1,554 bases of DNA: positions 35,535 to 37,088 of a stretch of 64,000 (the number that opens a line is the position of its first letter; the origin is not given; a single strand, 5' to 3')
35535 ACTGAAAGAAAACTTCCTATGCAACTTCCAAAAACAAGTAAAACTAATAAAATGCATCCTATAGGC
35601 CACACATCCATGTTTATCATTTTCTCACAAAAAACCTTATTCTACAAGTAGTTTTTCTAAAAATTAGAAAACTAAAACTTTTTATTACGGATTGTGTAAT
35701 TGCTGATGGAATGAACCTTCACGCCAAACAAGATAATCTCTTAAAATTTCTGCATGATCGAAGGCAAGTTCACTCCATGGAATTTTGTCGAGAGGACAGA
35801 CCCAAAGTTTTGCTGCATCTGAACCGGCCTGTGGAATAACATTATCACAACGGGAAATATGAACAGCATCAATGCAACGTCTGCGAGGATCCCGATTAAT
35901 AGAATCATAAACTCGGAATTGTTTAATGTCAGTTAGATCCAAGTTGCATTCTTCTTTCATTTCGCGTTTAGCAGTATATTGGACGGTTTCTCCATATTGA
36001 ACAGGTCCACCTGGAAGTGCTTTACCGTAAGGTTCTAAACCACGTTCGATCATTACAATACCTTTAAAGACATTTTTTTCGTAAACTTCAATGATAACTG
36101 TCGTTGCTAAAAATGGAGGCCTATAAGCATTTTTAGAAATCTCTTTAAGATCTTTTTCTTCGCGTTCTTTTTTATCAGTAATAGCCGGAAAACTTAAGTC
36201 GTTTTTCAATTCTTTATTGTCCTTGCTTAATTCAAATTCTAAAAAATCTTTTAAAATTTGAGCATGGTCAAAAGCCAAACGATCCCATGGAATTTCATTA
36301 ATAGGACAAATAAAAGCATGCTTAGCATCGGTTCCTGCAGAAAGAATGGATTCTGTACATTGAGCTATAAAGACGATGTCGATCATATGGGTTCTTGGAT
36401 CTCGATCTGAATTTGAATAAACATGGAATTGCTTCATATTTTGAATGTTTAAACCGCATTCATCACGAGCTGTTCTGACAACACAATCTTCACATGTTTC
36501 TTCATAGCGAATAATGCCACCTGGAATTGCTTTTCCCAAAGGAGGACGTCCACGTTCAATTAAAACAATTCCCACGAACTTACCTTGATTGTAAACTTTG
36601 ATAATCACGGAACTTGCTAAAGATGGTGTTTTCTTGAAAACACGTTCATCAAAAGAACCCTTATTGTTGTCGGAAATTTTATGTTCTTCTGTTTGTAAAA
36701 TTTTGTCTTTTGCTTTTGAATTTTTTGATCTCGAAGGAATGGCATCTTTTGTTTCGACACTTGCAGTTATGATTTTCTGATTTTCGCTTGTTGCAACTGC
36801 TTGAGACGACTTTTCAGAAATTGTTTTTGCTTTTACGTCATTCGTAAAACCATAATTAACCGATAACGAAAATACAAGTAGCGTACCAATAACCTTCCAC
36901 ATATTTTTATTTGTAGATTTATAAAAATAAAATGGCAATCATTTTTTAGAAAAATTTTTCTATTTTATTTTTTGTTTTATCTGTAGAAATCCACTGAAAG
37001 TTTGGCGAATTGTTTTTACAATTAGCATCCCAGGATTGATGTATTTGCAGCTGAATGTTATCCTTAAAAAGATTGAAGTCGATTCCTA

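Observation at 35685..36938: Exported tandem-Nudix protein with one canonical and one degenerate Nudix box, embedded between pilD and a secretion ATPase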

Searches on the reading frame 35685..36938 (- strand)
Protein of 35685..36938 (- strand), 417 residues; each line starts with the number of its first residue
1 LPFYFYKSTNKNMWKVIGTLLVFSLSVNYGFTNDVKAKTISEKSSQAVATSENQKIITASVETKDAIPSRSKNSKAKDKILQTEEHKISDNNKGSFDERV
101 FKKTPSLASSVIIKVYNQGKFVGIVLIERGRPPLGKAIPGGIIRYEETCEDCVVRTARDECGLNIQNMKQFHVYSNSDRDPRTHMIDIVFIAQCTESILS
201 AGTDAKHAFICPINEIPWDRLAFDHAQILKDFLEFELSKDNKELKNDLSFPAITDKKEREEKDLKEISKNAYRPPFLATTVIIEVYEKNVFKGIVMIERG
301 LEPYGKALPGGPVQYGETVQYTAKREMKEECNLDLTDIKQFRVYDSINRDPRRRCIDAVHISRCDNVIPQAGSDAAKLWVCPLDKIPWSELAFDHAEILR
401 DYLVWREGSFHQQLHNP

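Call 3: search_protein_families(library=pfam, proteins=[window:35685-36938:-], max_evalue=0.01)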
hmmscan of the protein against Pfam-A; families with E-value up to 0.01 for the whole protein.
window:35685-36938:- (417 aa): 1 family
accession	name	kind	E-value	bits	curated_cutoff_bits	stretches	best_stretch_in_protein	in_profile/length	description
PF00293.34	NUDIX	-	3.4e-23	82.6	21.1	2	110-232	5-134/134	NUDIX domain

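Call 4: search_protein_families(library=ncbifam, proteins=[window:35685-36938:-], max_evalue=0.01)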
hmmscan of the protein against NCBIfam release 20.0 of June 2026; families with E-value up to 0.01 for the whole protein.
window:35685-36938:- (417 aa): 19 families
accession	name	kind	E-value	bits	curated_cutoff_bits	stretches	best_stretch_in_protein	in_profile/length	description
NF050029.2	TransRepNtr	equivalog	9.7e-13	48.1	400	2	103-234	18-154/245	ADPR responsive transcriptional repressor NtrR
NF003786.0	PRK05379.1-2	equivalog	3.4e-11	42.9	397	2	62-233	170-352/354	bifunctional nicotinamide-nucleotide adenylyltransferase/Nudix hydroxylase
NF003790.0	PRK05379.2-2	equivalog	7.1e-11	41.8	403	2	127-233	233-351/354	bifunctional nicotinamide mononucleotide adenylyltransferase/ADP-ribose pyrophosphatase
NF003791.0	PRK05379.2-3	equivalog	1.3e-10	41.1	409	2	267-399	193-333/340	bifunctional nicotinamide-nucleotide adenylyltransferase/Nudix hydroxylase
NF003788.0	PRK05379.1-5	equivalog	9.8e-10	38.2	354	2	123-233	224-348/351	bifunctional nicotinamide-nucleotide adenylyltransferase/Nudix hydroxylase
TIGR00586.1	mutt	equivalog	2.1e-08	34.3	97.9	1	138-174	36-72/129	8-oxo-dGTP diphosphatase MutT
NF008044.0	PRK10776.1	equivalog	8.4e-07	28.9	148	0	138-178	35-77/130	8-oxo-dGTP diphosphatase MutT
TIGR02705.1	nudix_YtkD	equivalog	2.4e-06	27.2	154.4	0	305-345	46-86/156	RNA deprotection pyrophosphohydrolase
NF012016.0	PRK15472.1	equivalog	5.6e-06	26.1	95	1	297-348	24-77/141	nucleoside triphosphatase NudI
NF003787.0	PRK05379.1-4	equivalog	5.7e-06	25.5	449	0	291-377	217-315/346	bifunctional nicotinamide-nucleotide adenylyltransferase/Nudix hydroxylase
NF001299.0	PRK00241.1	equivalog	1.2e-05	25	158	0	140-171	165-196/263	NAD(+) diphosphatase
NF008736.0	PRK11762.1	equivalog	2.5e-05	23.9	169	1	299-339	69-109/186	ADP compounds hydrolase NudE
NF041652.1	Nud_hyd_Dein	equivalog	3.1e-05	24.3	200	0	138-196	47-104/152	Nudix hydrolase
NF006530.0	PRK08999.1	equivalog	0.00012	21.2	245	0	308-340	37-69/315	Nudix family hydrolase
NF003785.0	PRK05379.1-1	equivalog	0.00022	20.5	418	0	269-359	196-289/347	bifunctional nicotinamide-nucleotide adenylyltransferase/Nudix hydroxylase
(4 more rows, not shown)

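Call 6: find_homologous_proteins(query=window:35685-36938:-)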
Query window:35685-36938:- (417 aa): 972 proteins with E <= 0.001 among 3744 candidates; the best 120 are listed.
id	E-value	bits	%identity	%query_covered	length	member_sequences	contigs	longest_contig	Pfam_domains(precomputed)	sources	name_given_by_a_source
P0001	5.4e-274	927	100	97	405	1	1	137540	PF00293.35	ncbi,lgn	-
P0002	1.7e-272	922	100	97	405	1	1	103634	PF00293.35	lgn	-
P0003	3.7e-240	815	87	97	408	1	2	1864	PF00293.35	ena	-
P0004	1.5e-235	800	86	97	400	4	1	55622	PF00293.35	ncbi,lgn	ncbi:MAG: NUDIX domain-containing protein [Opitutales bacterium]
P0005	6.6e-222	755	83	95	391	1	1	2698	PF00293.35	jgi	jgi:8-oxo-dGTP diphosphatase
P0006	5.2e-220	749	82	97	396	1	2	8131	PF00293.35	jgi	-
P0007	4.5e-211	720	77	97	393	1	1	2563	PF00293.35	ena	-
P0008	1.4e-186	639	70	96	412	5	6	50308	PF00293.35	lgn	-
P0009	1.9e-182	625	69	97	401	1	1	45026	PF00293.35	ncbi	-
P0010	8.8e-177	607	65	97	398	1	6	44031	PF00293.35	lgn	-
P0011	6.3e-120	419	53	85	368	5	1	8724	PF00293.35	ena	-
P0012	8.3e-120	419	57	77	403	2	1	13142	PF00293.35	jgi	-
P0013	1.5e-118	415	55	78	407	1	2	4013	PF00293.35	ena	-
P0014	3.4e-118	414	57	76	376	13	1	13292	PF00293.35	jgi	-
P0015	8.6e-117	409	57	76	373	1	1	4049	PF00293.35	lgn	-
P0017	1.5e-115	405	57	76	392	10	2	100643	PF00293.35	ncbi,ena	-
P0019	1.6e-112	395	53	81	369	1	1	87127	PF00293.35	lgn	-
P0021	5.4e-103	364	52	76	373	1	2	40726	PF00293.35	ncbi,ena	-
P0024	2.1e-78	283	44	74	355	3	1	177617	PF00293.35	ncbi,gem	-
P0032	3.5e-40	157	49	38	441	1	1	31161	PF13424.13,PF00293.35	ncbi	-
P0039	2.5e-34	137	44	34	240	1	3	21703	PF00293.35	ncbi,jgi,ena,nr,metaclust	ncbi:MAG: hypothetical protein A2007_02360 [Verrucomicrobia bacterium GWC2_42_7]|nr:MAG: hypothetica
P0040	3.2e-33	134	47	33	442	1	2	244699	PF00293.35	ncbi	-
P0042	3.6e-22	97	48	31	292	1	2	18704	PF01467.33,PF00293.35,PF05636.18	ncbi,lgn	-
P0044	2.6e-20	91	44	34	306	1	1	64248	PF01467.33,PF00293.35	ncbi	-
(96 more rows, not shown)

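Call 9: find_encoding_contigs(protein=P0001, flank=10000, max_places=3)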
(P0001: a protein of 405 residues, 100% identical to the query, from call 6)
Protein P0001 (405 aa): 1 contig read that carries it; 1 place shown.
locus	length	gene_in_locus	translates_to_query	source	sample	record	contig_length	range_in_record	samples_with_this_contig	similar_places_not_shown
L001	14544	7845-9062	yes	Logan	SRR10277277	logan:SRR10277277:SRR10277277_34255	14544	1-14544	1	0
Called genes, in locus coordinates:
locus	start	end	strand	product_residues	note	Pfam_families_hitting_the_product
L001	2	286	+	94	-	?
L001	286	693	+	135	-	PF13279:4HBT_2, PF03061:4HBT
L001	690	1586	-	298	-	PF13624:SurA_N_3 (faint), PF13145:Rotamase_2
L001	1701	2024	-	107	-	PF01649:Ribosomal_S20p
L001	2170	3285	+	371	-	PF00437:T2SSE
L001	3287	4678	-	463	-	-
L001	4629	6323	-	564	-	PF00263:Secretin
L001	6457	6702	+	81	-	PF09723:Zn_ribbon_8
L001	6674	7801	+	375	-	PF00437:T2SSE, PF20720:nSTAND3 (weak)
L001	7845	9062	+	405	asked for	PF00293:NUDIX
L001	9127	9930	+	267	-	PF06750:A24_N_bact, PF01478:Peptidase_A24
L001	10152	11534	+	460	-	PF07690:MFS_1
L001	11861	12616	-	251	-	PF01784:DUF34_NIF3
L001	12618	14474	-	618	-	PF13522:GATase_6, PF13537:GATase_7, PF01380:SIS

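Call 10: find_encoding_contigs(protein=P0017, flank=10000, max_places=3)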
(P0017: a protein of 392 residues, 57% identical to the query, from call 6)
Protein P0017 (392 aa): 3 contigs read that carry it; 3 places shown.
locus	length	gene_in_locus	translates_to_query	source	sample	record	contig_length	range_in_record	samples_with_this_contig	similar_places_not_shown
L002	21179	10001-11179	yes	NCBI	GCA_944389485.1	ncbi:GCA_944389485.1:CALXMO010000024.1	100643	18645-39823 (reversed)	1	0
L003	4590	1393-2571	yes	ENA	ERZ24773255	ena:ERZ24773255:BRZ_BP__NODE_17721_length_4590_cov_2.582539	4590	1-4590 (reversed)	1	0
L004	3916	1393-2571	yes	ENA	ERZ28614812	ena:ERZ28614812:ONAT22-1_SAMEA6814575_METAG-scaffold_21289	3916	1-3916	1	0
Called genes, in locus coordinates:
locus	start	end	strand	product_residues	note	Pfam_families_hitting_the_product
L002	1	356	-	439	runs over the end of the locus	PF00072:Response_reg, PF00158:Sigma54_activat, PF14532:Sigma54_activ_2, PF01078:Mg_chelatase (faint), PF07724:AAA_2, PF07728:AAA_5, PF25601:AAA_lid_14, PF02954:HTH_8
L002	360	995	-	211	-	PF01553:Acyltransferase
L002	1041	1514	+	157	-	PF00383:dCMP_cyt_deam_1, PF14437:MafB19-deam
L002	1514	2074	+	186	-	PF02622:DUF179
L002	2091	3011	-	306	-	PF13145:Rotamase_2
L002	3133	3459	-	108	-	PF01649:Ribosomal_S20p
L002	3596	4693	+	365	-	PF00437:T2SSE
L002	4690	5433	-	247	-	PF01351:RNase_HII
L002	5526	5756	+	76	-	-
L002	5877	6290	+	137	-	-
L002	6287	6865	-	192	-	PF00625:Guanylate_kin, PF13401:AAA_22 (weak)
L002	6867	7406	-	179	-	-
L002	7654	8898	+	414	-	PF00155:Aminotran_1_2, PF00266:Aminotran_5, PF01053:Cys_Met_Meta_PP, PF01041:DegT_DnrJ_EryC1 (faint), PF01212:Beta_elim_lyase (weak)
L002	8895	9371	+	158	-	PF01592:NifU_N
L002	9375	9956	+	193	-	PF02545:Maf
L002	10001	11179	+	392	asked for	PF00293:NUDIX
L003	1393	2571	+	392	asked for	PF00293:NUDIX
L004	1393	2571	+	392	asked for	PF00293:NUDIX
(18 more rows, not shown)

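Call 11: find_encoding_contigs(protein=P0024, flank=10000, max_places=3)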
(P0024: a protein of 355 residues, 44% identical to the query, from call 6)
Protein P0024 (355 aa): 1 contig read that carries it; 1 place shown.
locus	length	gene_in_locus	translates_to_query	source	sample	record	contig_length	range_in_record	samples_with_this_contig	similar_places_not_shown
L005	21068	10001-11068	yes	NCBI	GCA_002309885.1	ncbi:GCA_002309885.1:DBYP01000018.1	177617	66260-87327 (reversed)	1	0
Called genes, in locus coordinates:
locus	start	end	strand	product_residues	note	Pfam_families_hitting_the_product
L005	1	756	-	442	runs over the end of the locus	PF13742:tRNA_anti_2, PF01336:tRNA_anti-codon, PF02601:Exonuc_VII_L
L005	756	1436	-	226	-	PF09335:VTT_dom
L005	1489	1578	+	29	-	-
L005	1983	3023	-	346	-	PF01370:Epimerase, PF04321:RmlD_sub_bind (weak), PF13460:NAD_binding_10 (weak), PF16363:GDP_Man_Dehyd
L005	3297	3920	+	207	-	PF24521:Ank_KRIT1 (faint), PF12796:Ank_2, PF13606:Ank_3 (faint), PF13637:Ank_4, PF13857:Ank_5 (faint), PF00023:Ank (weak), PF13637:Ank_4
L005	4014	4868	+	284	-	PF13489:Methyltransf_23, PF13847:Methyltransf_31 (weak), PF08241:Methyltransf_11, PF08242:Methyltransf_12, PF13649:Methyltransf_25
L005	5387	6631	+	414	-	PF00155:Aminotran_1_2, PF00266:Aminotran_5, PF01053:Cys_Met_Meta_PP (faint), PF01212:Beta_elim_lyase (weak)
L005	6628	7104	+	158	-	PF01592:NifU_N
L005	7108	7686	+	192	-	PF02545:Maf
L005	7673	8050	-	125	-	-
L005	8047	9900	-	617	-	-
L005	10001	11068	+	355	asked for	PF00293:NUDIX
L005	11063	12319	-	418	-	PF07719:TPR_2 (faint), PF13424:TPR_12 (faint), PF13428:TPR_14 (faint), PF00515:TPR_1 (faint)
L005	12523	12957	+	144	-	PF05932:CesT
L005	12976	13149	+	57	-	-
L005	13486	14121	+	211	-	-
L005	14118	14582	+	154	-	PF00072:Response_reg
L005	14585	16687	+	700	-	PF00072:Response_reg, PF00989:PAS (faint), PF08448:PAS_4 (faint), PF13188:PAS_8 (faint), PF13426:PAS_9, PF00512:HisKA, PF02518:HATPase_c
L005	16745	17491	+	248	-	PF00300:His_Phos_1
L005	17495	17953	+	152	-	-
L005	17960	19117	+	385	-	PF13188:PAS_8 (weak), PF00512:HisKA, PF02518:HATPase_c, PF14501:HATPase_c_5 (weak)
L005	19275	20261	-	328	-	PF01210:NAD_Gly3P_dh_N, PF02558:ApbA (weak), PF03807:F420_oxidored (weak), PF07479:NAD_Gly3P_dh_C, PF20618:GPD_NAD_C_bact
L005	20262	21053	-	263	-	PF00106:adh_short, PF13561:adh_short_C2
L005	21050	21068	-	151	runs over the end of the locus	PF22817:ApeP-like, PF07977:FabA, PF22818:ApeI-like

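Call 13: find_related_loci(query=A1, collection=genome_contigs, flank=8000)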
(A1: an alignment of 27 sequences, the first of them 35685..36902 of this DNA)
Query A1 (405 aa) in genome_contigs; peptide patterns used: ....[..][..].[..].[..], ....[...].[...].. (x = any residue, [..] = any of these).
49 stretches matched a pattern; 28 encode a relative of the query (tblastn E <= 1e-3); 28 distinct loci.
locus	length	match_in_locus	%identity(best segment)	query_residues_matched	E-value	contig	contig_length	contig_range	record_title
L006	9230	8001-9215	89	1-405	0e+0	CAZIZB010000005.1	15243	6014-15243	MAG TPA_asm: uncultured Opitutales bacterium isolate SRP315200_co2_453 genome assembly, contig: NODE_4351_length_15243_c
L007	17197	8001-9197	86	1-404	0e+0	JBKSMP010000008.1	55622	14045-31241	MAG: Opitutales bacterium isolate 101_22-192 k141_1534959, whole genome shotgun sequence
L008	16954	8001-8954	57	83-398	3e-121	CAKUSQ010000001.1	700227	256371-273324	MAG: uncultured Opitutales bacterium isolate REFINED_METABAT215_TOP10_CONTIGS_1500_ASSEMBLY_K77_MERGED__Hadza_MoBio_hadz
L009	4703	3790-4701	56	81-391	7e-114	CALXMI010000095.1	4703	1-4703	MAG: uncultured Opitutales bacterium isolate E19__bin342 genome assembly, contig: E19__k127_8878132, whole genome shotgu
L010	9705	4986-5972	52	90-405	1e-110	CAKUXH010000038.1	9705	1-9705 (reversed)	MAG: uncultured Opitutales bacterium isolate REFINED_METABAT215_TOP10_CONTIGS_1500_ASSEMBLY_K77_MERGED__Hadza_MoBio_hadz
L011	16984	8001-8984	44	87-396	3e-84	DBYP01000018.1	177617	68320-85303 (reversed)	MAG TPA_asm: Verrucomicrobia bacterium UBA1183 UBA1183_contig_370, whole genome shotgun sequence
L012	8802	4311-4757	47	92-391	2e-34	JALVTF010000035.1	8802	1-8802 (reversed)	MAG: Campylobacterales bacterium isolate M1_metabat1_scaf2bin.016 M1_NODE_2115_length_8802_cov_15.480461, whole genome s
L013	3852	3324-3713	48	90-391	1e-34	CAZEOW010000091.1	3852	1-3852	MAG TPA_asm: uncultured Nautiliales bacterium isolate binchicken_co291_1 genome assembly, contig: NODE_11263_length_3852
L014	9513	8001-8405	48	90-391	5e-34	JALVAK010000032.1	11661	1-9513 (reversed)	MAG: Nautiliaceae bacterium isolate 132-544_metabat2_scaf2bin.072 132-544_scaffold_1720_c1, whole genome shotgun sequenc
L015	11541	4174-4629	45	90-391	7e-34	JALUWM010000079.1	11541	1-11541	MAG: Campylobacterales bacterium isolate 131-447_maxbin2_scaf2bin.057 131-447_scaffold_3255_c1, whole genome shotgun seq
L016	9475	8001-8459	48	91-397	1e-32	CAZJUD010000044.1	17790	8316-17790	MAG TPA_asm: uncultured Caldimicrobium sp. isolate binchicken_co25_16 genome assembly, contig: k141_127270, whole genome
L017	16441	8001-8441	47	91-405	6e-32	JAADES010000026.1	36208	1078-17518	MAG: Aquificota bacterium isolate L_MetaBat.238 contig-127_700, whole genome shotgun sequence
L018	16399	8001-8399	45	90-391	8e-32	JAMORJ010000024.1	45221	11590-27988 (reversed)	MAG: Nautiliaceae bacterium isolate 4561-380_metabat2_scaf2bin.005 4561-380_scaffold_141_c1, whole genome shotgun sequen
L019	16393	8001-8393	45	91-391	2e-31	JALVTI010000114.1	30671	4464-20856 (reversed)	MAG: Aquificales bacterium isolate M1_metabat1_scaf2bin.021 M1_NODE_320_length_30671_cov_18.765126, whole genome shotgun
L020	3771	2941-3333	44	90-391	1e-29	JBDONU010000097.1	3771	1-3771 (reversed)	MAG: Nautiliaceae bacterium isolate FK190211_WC_175_metabat2_scaf2bin.007 NODE_4909_length_3771_cov_2.773600, whole geno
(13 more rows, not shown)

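Call 15: search_solved_structures(query=window:35685-36902:-, max_evalue=0.001, show_alignments=3)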
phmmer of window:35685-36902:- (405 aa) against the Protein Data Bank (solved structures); distinct sequences matched with E-value up to 0.001: 13.
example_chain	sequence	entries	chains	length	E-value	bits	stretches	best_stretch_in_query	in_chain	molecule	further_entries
2yyh_A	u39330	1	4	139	2e-30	109.8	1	91-222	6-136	8-OXO-dGTPase domain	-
2fml_A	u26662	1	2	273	1.2e-13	54.5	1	91-220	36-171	MutT/nudix family protein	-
3i9x_A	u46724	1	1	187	3.5e-08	36.5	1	293-389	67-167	mutT/nudix family protein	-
5bs6_A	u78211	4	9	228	4.5e-07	32.9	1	95-222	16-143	transcriptional regulator AraR | transcriptional factor AraR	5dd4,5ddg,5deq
5otn_A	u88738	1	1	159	0.00021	24.1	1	296-382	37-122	Nudix (Nucleoside diphosphate linked moiety X)-type motif 1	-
3gz8_A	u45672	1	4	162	0.00024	23.9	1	82-220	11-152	MutT/nudix family protein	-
5wy6_E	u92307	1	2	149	0.00025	23.9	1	113-171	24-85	Nudix hydrolase 1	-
5hzx_A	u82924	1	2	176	0.00026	23.8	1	296-382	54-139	Nudix (Nucleoside diphosphate linked moiety X)-type motif 1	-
6fl4_A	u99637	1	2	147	0.00034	23.4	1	113-171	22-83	Nudix hydrolase 1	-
5gp0_E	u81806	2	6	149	0.00034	23.4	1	113-171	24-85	Nudix hydrolase 1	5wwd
6dby_A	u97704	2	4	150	0.00035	23.4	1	113-171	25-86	Nudix hydrolase 1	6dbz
3id9_A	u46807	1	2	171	0.00046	23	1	123-211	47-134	MutT/NUDIX family protein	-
3gz5_A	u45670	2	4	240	0.00067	22.4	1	82-221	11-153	MutT/nudix family protein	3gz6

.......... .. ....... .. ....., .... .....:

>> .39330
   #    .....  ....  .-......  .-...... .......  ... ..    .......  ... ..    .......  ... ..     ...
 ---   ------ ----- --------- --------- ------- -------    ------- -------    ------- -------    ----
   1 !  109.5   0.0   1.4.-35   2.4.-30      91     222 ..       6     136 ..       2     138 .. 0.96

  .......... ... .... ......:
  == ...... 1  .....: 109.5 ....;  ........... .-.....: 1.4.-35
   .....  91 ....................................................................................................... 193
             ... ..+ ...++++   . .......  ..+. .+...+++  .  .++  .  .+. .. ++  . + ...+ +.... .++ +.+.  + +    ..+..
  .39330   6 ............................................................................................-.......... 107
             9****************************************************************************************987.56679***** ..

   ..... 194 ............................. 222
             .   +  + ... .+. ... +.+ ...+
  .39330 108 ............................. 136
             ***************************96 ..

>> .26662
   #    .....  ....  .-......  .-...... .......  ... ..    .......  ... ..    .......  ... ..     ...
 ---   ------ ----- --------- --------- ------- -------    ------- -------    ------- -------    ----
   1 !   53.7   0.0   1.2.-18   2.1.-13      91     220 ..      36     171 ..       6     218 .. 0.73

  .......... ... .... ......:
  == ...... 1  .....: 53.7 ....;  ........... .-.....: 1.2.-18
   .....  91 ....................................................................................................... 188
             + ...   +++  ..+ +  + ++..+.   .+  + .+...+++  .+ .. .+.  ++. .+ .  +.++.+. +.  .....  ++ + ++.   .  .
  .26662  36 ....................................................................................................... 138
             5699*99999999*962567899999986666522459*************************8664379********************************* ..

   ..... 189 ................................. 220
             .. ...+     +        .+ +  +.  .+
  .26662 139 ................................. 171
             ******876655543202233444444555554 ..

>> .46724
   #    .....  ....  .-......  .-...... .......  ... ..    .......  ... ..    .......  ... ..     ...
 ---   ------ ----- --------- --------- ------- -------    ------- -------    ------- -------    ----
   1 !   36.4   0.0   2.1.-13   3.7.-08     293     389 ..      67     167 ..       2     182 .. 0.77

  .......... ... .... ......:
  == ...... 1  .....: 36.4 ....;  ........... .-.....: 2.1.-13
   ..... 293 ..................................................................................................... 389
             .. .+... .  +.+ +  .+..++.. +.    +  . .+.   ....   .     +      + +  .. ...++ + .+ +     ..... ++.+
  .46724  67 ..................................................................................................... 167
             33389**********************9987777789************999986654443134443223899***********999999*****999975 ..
